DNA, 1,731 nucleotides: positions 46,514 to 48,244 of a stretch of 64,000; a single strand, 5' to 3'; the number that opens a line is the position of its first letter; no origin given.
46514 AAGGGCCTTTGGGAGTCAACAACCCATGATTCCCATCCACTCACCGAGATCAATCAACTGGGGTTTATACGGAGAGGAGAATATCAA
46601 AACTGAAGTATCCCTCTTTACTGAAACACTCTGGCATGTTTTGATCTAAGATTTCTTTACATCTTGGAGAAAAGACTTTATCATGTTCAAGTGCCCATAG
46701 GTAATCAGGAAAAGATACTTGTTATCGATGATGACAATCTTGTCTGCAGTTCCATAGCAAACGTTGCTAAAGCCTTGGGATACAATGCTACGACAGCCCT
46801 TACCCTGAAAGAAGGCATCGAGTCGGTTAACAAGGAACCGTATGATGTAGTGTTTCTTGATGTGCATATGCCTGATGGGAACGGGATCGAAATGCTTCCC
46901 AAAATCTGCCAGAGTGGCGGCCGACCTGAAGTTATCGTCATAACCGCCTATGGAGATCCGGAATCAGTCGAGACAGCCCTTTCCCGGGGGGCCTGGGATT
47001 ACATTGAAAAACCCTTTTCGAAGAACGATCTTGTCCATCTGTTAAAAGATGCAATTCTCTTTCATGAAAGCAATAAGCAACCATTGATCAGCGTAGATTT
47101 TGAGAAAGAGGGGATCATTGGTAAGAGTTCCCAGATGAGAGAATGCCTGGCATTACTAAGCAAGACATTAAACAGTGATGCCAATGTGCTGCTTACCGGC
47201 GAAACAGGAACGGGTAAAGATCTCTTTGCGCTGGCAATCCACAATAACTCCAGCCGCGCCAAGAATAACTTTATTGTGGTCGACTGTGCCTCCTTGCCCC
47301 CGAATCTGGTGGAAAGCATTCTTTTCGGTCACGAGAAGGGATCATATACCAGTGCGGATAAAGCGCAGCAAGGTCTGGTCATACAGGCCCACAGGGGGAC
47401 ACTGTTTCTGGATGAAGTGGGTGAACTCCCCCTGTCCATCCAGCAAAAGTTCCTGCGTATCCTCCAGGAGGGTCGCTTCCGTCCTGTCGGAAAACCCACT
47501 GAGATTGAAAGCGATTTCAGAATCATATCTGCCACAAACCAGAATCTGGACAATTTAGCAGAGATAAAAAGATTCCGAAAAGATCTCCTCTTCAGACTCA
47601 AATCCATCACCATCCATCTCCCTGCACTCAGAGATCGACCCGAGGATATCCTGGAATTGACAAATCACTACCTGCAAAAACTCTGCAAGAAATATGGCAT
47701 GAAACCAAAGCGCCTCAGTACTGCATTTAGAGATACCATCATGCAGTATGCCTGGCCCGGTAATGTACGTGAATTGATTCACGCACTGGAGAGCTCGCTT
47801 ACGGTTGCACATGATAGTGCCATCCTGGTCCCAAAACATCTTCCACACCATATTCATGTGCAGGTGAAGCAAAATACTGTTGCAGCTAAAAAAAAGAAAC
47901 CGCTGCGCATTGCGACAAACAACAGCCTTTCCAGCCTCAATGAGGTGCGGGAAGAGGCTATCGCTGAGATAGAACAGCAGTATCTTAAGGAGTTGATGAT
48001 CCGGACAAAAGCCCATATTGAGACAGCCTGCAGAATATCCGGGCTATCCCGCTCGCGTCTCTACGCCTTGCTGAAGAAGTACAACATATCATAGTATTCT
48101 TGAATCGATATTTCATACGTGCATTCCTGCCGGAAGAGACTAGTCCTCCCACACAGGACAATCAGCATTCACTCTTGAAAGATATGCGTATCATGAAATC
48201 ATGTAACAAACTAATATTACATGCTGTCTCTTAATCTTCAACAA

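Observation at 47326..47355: Sigma-54 activator whose GAFTGA sigma-54-contact loop is replaced by GSYTSA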

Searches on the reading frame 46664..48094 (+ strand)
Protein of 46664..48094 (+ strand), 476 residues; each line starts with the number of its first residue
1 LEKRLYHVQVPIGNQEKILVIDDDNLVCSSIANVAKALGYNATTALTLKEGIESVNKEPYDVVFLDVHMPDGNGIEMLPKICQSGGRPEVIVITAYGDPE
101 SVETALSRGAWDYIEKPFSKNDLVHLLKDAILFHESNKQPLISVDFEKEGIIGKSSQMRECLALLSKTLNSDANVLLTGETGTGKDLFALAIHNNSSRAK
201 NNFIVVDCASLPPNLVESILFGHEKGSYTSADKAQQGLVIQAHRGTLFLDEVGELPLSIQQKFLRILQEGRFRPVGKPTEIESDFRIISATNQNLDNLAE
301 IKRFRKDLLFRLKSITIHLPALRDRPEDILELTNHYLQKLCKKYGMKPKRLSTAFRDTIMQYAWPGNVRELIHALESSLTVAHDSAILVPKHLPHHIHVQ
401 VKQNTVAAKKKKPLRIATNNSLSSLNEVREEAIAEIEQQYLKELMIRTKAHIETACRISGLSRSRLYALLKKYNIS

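Call 3: search_protein_families(library=ncbifam, proteins=[window:46664-48094:+], max_evalue=0.01)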
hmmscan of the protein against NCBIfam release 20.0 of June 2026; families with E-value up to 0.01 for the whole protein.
window:46664-48094:+ (476 aa): 116 families (the best 25 are shown)
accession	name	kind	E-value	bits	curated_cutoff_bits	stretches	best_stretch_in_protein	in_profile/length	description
TIGR01818.1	ntrC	equivalog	9.3e-103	344.5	558.6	1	18-469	1-459/463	nitrogen regulation protein NR(I)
NF008469.0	PRK11361.1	equivalog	1.5e-99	333.8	714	1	15-475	4-456/461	acetoacetate metabolism transcriptional regulator AtoC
NF008176.1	PRK10923.1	equivalog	3e-91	306.4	620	1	16-473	4-466/469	nitrogen regulation protein NR(I)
TIGR02915.1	PEP_resp_reg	equivalog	3.9e-89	299.5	502.6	1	18-475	1-444/445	PEP-CTERM-box response regulator transcription factor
NF038308.1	RNA_repair_RtcR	equivalog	5.4e-85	286.2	650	1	141-473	172-516/530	RNA repair transcriptional activator RtcR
NF051870.1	NAssimRespRegNtrX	equivalog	1.7e-84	284.3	600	1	17-472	3-449/452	nitrogen assimilation response regulator NtrX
NF011695.0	PRK15115.1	equivalog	8.8e-84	281.8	763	1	16-475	7-438/445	two-component system response regulator GlrR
NF003451.0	PRK05022.1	equivalog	3.7e-82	276.7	476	1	137-475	178-510/512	nitric oxide reductase transcriptional regulator NorR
NF041552.1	TF_PrdR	equivalog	6.6e-82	275.7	795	1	143-474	263-577/577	sigma-54 dependent transcriptional regulator PrdR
NF049963.1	RespRegFlgRCampy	domain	4.5e-81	272.9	750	1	33-385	17-370/429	fla regulon two-component system response regulator FlgR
NF041946.1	LuxO_transreg_Vib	equivalog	3.6e-80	270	800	1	34-474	15-461/463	quorum-sensing sigma-54 dependent transcriptional regulator LuxO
NF007689.0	PRK10365.1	equivalog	3.4e-79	266.7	760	1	16-398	6-387/441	sigma-54-dependent response regulator transcription factor ZraR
TIGR01817.1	nifA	equivalog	8.9e-79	265.6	528.85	1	147-428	194-467/534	nif-specific transcriptional activator NifA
TIGR02974.1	phageshock_pspF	equivalog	3.3e-70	237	443.55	1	151-473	1-336/336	phage shock protein operon transcriptional activator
NF050807.1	TransRegFlbDCaul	equivalog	1.4e-69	235.1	750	1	31-474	16-439/454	sigma-54-dependent transcriptional regulator FlbD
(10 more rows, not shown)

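Call 4: search_protein_families(library=pfam, proteins=[window:46664-48094:+], max_evalue=0.01)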
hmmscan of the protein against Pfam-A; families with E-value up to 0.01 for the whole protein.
window:46664-48094:+ (476 aa): 12 families
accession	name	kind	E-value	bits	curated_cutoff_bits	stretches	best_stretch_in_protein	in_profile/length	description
PF00158.32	Sigma54_activat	-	1.3e-61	207.6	20.2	1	151-318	1-168/168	Sigma-54 interaction domain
PF00072.30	Response_reg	-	1.3e-26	93.4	30.2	1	18-127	1-110/111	Response regulator receiver domain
PF25601.1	AAA_lid_14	-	1.9e-20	72.9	27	1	323-406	1-83/87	AAA+ ATPase lid domain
PF14532.12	Sigma54_activ_2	-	8.9e-20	71.8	25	1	152-322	1-138/138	Sigma-54 interaction domain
PF07724.20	AAA_2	-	5.8e-08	33.4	27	1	173-275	4-107/166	AAA domain (Cdc48 subfamily)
PF07728.20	AAA_5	-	5.6e-07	30.1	22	1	174-295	1-125/139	AAA domain (dynein-related subfamily)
PF01078.27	Mg_chelatase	-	6.9e-05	22.8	20.3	1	232-271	95-134/207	Magnesium chelatase, subunit ChlI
PF00004.35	AAA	-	0.00022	22.1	21.2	1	175-307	1-126/131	ATPase family associated with various cellular activities (AAA)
PF01695.23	IstB_IS21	-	0.00037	20.5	24.1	1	169-261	89-171/238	IstB-like ATP binding protein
PF12775.13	AAA_7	-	0.0017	18.4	25.8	0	162-208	23-69/181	P-loop containing dynein motor region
PF13191.12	AAA_16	-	0.0068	17.4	32.6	0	152-219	3-73/167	AAA ATPase domain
PF02954.25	HTH_8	-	0.0084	16.3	22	0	433-473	2-42/42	Bacterial regulatory protein, Fis family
